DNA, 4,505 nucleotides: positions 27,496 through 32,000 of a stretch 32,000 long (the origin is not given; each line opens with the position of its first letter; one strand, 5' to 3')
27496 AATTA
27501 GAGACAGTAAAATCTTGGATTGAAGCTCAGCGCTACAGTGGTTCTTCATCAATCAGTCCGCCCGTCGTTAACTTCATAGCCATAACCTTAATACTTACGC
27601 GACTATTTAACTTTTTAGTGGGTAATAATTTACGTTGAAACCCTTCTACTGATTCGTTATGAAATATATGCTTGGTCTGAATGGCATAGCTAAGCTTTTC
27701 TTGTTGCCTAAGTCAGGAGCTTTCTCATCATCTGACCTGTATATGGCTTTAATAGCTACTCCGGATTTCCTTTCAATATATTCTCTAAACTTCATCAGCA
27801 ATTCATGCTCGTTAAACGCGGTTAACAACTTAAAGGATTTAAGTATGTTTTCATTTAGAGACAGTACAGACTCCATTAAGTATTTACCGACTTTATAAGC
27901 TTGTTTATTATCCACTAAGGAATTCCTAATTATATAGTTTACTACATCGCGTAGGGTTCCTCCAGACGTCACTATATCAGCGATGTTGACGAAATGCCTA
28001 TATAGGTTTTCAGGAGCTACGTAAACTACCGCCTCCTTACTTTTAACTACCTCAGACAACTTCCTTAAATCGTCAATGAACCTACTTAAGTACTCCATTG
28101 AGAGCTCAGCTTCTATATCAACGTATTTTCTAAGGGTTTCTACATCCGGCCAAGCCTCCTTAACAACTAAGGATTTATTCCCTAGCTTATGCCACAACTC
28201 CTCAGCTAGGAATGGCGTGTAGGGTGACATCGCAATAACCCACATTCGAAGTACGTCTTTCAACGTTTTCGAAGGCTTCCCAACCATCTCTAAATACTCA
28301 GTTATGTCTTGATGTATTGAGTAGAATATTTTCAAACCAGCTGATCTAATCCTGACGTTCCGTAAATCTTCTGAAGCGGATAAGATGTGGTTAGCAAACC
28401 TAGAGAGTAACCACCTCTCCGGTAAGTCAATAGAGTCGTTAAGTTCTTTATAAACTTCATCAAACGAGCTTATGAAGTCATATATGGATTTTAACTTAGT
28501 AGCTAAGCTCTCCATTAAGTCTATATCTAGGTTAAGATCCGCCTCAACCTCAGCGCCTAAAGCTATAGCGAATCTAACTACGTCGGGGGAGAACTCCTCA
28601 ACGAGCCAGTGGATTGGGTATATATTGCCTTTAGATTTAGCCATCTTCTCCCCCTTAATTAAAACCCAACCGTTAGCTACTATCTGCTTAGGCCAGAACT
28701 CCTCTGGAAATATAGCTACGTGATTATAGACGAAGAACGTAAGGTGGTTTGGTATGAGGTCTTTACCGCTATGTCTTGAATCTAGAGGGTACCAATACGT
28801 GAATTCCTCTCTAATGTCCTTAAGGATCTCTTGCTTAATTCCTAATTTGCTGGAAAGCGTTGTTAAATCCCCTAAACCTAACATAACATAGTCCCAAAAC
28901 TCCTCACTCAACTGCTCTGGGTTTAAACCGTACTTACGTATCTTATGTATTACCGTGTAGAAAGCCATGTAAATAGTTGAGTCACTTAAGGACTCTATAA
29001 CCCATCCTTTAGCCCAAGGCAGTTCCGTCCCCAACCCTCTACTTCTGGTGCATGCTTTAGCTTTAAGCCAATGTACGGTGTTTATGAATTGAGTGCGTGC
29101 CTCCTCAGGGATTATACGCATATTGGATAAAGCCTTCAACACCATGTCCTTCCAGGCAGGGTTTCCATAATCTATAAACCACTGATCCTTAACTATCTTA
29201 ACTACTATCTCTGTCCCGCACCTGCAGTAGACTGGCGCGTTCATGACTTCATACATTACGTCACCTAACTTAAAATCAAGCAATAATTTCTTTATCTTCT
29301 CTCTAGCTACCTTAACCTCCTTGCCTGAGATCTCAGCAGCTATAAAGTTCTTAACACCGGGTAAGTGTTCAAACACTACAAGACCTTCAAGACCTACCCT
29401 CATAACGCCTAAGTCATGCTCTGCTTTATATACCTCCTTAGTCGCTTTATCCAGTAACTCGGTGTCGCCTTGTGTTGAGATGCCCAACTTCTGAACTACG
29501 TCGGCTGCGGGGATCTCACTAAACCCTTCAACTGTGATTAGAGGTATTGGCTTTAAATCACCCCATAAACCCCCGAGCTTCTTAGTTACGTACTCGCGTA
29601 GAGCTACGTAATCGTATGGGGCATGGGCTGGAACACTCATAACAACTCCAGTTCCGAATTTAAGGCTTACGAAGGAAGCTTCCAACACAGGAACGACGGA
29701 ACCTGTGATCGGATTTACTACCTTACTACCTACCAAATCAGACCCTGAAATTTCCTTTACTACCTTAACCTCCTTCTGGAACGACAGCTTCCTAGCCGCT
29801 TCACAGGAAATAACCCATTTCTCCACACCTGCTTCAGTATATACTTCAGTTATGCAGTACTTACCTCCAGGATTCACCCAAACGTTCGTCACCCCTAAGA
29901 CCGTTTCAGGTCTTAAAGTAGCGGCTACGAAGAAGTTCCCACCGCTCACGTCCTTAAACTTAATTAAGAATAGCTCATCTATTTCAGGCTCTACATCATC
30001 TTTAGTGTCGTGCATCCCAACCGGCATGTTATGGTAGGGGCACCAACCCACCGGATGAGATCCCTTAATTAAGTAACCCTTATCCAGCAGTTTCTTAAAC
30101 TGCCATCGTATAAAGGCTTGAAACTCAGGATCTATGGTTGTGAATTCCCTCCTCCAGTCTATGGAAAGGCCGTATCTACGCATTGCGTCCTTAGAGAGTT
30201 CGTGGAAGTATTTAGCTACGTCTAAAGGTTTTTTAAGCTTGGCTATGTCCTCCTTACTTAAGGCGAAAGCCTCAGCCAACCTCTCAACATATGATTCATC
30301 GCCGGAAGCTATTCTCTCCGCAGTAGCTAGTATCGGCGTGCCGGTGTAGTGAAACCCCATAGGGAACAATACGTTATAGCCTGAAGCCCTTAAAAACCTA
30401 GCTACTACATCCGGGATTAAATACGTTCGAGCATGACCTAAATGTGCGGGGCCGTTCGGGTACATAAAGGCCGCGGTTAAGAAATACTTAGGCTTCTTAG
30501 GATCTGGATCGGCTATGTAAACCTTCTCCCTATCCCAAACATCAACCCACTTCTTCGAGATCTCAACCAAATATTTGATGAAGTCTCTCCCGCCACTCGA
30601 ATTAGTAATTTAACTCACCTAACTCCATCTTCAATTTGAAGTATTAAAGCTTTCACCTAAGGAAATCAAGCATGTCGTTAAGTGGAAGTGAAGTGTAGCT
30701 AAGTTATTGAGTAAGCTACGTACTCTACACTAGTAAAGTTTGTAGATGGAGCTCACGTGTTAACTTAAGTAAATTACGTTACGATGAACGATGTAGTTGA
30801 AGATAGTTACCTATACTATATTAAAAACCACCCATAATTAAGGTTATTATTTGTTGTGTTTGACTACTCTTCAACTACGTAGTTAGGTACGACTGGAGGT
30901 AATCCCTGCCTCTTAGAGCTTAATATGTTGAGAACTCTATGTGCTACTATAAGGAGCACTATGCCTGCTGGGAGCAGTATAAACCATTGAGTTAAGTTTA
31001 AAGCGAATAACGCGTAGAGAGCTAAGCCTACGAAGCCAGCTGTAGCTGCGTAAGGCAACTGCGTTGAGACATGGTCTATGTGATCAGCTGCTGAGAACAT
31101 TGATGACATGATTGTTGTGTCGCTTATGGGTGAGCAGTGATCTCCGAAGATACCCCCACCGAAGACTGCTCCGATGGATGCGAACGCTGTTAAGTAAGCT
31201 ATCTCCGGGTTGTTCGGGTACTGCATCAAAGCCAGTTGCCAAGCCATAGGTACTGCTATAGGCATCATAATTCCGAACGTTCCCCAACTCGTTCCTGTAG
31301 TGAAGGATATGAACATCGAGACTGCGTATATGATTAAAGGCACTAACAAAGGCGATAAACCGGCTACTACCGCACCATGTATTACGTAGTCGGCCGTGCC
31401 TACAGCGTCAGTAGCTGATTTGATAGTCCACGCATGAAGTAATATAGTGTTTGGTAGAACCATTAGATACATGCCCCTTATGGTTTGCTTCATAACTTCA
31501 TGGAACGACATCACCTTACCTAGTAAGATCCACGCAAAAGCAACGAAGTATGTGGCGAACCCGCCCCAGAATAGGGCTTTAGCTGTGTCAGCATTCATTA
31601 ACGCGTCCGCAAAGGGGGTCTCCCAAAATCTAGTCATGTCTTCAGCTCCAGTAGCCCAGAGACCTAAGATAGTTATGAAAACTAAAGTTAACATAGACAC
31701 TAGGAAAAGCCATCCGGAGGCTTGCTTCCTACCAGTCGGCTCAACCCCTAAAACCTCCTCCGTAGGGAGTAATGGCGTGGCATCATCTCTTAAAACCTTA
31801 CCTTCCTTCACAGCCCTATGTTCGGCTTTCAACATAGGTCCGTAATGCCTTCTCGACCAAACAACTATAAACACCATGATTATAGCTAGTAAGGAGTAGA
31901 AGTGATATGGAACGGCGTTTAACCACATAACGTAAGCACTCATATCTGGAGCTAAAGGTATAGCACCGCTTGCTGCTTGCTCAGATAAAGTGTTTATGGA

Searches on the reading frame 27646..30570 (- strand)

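Call 75: search_protein_families(library=pfam, proteins=[window:27646-30570:-], max_evalue=0.001)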
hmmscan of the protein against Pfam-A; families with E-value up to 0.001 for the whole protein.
window:27646-30570:- (974 aa): 6 families
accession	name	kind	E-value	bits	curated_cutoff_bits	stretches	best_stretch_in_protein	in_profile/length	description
PF00133.28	tRNA-synt_1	-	4.9e-35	121.5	22.7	1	8-682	2-414/414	tRNA synthetases class I (I, L, M and V)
PF09334.17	tRNA-synt_1g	-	5.5e-24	85.1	20.1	2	30-102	2-74/391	tRNA synthetases class I (M)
PF08264.19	Anticodon_1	-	8.5e-21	74.8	25.1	1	718-847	1-144/148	Anticodon-binding domain of tRNA ligase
PF01406.26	tRNA-synt_1e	-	1.7e-13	51.1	27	2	597-681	209-291/301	tRNA synthetases class I (C) catalytic domain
PF13603.12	tRNA-synt_1_2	-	3e-12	46.9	25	1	218-325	27-130/185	Leucyl-tRNA synthetase, editing domain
PF01921.24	tRNA-synt_1f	-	0.00018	21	27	0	601-685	240-325/360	tRNA synthetases class I (K)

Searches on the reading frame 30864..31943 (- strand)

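Call 75: search_protein_families(library=pfam, proteins=[window:30864-31943:-], max_evalue=0.001)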
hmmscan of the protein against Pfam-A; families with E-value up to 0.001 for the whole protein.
window:30864-31943:- (359 aa): 1 family
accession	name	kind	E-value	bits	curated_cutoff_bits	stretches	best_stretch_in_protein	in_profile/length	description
PF03553.21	Na_H_antiporter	-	3.3e-55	187.9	23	1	2-313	31-301/303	Na+/H+ antiporter family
